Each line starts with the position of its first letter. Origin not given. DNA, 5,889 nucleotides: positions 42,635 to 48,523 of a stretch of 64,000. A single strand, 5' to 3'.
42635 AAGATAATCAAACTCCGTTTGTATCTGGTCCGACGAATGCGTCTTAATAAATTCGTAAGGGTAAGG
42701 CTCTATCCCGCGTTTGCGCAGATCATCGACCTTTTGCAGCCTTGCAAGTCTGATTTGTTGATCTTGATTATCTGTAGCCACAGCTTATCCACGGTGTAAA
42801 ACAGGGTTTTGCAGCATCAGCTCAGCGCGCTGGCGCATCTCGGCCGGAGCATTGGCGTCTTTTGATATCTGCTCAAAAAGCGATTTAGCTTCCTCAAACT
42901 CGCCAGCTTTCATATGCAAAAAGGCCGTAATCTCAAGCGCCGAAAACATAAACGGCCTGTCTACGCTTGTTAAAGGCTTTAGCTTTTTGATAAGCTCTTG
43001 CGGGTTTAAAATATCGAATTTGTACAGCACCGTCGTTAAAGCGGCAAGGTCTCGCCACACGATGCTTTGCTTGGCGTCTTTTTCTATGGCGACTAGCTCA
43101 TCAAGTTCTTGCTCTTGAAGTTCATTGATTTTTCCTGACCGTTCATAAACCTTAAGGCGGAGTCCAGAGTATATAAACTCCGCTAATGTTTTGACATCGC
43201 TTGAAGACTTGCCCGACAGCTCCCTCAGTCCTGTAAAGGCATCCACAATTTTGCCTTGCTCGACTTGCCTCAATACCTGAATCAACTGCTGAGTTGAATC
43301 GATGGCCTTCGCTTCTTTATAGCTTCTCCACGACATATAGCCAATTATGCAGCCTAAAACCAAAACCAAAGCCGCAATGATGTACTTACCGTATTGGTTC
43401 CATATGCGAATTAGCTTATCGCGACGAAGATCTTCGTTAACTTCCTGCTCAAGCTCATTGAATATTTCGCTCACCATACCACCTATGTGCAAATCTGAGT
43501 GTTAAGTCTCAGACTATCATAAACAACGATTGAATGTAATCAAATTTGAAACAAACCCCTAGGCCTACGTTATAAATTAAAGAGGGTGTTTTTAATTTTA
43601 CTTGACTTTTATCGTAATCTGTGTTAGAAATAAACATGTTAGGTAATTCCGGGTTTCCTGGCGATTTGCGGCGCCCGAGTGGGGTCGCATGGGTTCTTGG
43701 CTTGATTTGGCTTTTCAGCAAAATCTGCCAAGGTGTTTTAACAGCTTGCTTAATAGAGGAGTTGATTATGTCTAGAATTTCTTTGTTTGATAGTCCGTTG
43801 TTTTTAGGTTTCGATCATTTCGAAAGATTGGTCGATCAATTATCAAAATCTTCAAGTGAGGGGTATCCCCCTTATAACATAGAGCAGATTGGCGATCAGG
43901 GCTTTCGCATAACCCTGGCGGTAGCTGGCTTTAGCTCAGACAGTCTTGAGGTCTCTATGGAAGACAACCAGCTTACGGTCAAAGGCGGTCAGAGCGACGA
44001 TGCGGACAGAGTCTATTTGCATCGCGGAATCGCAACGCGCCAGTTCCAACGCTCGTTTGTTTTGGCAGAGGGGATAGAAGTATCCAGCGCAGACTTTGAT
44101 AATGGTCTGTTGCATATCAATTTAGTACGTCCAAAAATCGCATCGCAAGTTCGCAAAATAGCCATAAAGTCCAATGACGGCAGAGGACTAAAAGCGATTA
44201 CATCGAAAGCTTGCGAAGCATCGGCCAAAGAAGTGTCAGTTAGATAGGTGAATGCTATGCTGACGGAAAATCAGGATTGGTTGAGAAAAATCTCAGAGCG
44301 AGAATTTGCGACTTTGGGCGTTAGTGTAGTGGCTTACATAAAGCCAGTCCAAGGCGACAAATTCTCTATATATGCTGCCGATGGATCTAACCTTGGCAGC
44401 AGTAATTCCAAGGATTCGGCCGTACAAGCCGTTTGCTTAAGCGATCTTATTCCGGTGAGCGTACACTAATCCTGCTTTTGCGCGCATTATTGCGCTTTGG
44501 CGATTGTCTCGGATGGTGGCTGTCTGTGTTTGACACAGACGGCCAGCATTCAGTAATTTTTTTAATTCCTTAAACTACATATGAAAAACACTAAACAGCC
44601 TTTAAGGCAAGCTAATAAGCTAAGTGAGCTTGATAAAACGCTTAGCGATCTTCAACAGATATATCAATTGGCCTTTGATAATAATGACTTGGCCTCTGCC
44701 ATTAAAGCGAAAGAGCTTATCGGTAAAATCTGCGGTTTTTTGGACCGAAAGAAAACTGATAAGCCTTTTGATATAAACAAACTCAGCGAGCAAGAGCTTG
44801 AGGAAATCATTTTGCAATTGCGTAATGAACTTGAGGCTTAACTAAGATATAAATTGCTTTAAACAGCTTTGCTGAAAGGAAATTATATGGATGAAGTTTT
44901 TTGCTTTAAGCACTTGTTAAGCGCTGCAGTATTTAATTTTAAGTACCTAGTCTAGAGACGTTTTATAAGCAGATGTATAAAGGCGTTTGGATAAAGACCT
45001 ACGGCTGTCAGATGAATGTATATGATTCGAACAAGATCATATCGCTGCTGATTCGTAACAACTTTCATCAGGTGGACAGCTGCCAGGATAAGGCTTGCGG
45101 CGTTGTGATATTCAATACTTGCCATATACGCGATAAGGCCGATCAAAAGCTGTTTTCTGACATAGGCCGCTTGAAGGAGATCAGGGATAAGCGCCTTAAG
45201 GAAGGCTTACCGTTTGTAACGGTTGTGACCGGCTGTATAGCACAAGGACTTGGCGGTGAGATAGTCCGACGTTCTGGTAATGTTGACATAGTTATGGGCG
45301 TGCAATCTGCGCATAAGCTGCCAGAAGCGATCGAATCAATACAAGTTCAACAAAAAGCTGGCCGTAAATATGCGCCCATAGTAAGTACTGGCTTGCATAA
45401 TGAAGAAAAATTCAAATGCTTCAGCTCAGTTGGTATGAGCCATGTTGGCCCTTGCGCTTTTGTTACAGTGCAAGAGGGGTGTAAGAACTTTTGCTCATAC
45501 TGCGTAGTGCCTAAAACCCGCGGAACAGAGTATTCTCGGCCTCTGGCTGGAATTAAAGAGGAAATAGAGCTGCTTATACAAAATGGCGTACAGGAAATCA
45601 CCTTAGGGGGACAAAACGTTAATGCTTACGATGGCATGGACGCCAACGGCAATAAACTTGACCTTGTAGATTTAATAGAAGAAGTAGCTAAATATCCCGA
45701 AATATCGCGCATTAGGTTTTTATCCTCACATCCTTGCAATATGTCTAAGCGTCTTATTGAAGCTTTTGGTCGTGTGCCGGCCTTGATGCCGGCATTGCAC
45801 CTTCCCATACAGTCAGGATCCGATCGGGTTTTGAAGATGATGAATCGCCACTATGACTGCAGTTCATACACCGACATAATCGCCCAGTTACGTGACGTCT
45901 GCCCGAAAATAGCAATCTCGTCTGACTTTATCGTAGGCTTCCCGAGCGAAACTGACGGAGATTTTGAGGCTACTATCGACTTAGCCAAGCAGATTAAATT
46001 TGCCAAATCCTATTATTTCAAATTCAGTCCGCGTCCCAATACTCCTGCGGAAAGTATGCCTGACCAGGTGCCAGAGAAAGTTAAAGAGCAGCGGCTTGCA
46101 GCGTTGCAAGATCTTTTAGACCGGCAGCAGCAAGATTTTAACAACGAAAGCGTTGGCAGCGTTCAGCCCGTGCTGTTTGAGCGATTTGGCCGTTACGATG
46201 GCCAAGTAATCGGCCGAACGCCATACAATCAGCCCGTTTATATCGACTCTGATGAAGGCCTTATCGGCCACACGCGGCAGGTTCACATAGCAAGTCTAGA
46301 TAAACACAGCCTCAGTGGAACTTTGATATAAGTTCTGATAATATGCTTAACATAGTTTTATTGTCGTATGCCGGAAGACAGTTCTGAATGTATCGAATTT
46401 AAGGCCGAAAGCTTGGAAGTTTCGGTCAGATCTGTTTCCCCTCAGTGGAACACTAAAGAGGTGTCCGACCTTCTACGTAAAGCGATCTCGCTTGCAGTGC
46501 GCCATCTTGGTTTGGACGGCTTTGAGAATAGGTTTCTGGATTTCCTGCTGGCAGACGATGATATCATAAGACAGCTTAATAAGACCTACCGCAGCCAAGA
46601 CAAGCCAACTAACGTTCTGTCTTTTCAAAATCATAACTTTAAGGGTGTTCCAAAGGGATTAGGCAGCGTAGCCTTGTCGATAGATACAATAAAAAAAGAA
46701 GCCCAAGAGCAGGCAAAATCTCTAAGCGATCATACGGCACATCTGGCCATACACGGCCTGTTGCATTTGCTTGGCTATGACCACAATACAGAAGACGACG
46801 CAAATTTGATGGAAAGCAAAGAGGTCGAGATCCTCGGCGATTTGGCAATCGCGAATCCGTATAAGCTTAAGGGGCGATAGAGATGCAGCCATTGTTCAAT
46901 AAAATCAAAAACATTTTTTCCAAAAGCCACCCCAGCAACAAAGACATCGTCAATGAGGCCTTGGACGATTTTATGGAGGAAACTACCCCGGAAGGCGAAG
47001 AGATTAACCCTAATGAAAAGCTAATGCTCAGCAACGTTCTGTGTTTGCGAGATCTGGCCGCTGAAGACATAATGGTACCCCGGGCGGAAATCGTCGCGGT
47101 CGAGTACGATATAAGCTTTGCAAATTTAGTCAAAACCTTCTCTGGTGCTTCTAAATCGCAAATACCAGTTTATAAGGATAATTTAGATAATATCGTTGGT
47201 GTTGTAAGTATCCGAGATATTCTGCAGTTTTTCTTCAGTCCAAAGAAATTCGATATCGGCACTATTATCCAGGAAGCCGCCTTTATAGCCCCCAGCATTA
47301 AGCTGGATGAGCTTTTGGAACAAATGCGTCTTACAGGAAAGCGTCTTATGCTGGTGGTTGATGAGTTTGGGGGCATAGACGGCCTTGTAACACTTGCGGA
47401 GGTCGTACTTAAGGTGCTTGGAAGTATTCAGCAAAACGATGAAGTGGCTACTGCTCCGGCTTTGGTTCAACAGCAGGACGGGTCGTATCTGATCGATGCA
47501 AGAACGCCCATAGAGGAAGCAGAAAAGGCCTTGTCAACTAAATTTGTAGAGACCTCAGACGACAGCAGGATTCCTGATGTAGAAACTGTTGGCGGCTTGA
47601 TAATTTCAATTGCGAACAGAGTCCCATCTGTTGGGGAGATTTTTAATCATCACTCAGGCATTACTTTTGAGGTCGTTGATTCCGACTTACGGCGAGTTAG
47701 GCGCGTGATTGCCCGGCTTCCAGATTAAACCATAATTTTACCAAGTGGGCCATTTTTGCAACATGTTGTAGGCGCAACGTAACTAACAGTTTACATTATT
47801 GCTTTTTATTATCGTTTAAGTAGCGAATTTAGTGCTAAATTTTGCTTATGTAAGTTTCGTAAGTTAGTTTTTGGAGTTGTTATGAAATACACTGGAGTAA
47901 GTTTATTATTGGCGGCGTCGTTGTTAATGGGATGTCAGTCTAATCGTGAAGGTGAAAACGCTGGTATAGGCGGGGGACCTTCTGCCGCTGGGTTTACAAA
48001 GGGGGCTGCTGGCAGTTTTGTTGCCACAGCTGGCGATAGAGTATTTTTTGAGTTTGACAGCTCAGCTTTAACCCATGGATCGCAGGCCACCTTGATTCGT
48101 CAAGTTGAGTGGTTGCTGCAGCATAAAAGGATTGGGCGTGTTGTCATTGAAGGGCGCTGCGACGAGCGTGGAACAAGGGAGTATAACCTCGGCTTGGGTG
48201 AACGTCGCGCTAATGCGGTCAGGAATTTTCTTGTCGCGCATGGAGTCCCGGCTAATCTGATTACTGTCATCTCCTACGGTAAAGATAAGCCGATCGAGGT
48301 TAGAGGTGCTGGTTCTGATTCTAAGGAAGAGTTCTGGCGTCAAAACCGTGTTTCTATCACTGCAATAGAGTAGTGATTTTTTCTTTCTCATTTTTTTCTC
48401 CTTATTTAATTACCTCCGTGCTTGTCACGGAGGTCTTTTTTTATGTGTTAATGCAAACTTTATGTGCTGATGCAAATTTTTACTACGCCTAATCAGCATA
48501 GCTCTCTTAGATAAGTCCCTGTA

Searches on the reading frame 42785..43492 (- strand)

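Call 51: search_protein_families(library=pfam, proteins=[window:42785-43492:-], max_evalue=0.001)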
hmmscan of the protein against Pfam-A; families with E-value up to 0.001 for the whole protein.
window:42785-43492:- (235 aa): 2 families
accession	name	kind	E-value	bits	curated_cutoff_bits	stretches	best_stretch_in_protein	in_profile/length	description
PF09976.15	TPR_21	-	7.4e-09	36.1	25.5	1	31-98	4-71/193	Tetratricopeptide repeat-like domain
PF10858.15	DUF2659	-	0.00053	20.2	27.7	1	16-229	6-215/216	Protein of unknown function (DUF2659)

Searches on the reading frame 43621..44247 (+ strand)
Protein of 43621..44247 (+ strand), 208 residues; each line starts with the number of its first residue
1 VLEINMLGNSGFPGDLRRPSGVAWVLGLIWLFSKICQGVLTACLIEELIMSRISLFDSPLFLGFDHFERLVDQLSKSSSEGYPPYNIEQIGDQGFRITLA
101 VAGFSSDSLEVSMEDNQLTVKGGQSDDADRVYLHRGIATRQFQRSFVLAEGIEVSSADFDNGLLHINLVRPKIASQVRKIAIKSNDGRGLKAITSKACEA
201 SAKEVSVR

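Call 51: search_protein_families(library=pfam, proteins=[window:43621-44247:+], max_evalue=0.001)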
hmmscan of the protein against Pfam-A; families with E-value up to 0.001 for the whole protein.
window:43621-44247:+ (208 aa): 1 family
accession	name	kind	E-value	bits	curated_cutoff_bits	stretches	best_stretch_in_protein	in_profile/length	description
PF00011.27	HSP20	-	1.9e-17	63.7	20.8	1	91-183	5-102/102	Hsp20/alpha crystallin family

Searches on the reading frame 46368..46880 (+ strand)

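Call 51: search_protein_families(library=pfam, proteins=[window:46368-46880:+], max_evalue=0.001)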
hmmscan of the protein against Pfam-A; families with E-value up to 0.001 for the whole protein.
window:46368-46880:+ (170 aa): 1 family
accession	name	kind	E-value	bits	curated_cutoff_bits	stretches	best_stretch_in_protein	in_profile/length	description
PF02130.23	YbeY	-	1.6e-32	112.5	25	1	30-157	5-127/129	Endoribonuclease YbeY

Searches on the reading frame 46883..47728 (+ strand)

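Call 51: search_protein_families(library=pfam, proteins=[window:46883-47728:+], max_evalue=0.001)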
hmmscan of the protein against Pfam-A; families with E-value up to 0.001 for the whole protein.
window:46883-47728:+ (281 aa): 2 families
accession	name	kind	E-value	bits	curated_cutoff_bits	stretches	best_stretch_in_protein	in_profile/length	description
PF03471.22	CorC_HlyC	-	2.2e-18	66.5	27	1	196-279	2-79/81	Transporter associated domain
PF00571.33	CBS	-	1.8e-11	44.6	24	1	61-117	2-55/57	CBS domain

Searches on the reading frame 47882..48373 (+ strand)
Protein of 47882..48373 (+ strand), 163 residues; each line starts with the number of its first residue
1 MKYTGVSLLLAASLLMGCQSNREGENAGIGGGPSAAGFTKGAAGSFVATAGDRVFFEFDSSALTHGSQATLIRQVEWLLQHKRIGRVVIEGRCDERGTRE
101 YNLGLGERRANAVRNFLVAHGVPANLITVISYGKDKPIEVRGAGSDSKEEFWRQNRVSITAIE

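Call 51: search_protein_families(library=pfam, proteins=[window:47882-48373:+], max_evalue=0.001)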
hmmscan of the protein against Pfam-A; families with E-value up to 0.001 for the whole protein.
window:47882-48373:+ (163 aa): 1 family
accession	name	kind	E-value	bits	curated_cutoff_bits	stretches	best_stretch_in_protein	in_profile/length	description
PF00691.25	OmpA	-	1.2e-19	70.8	27.2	1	55-146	1-93/98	OmpA family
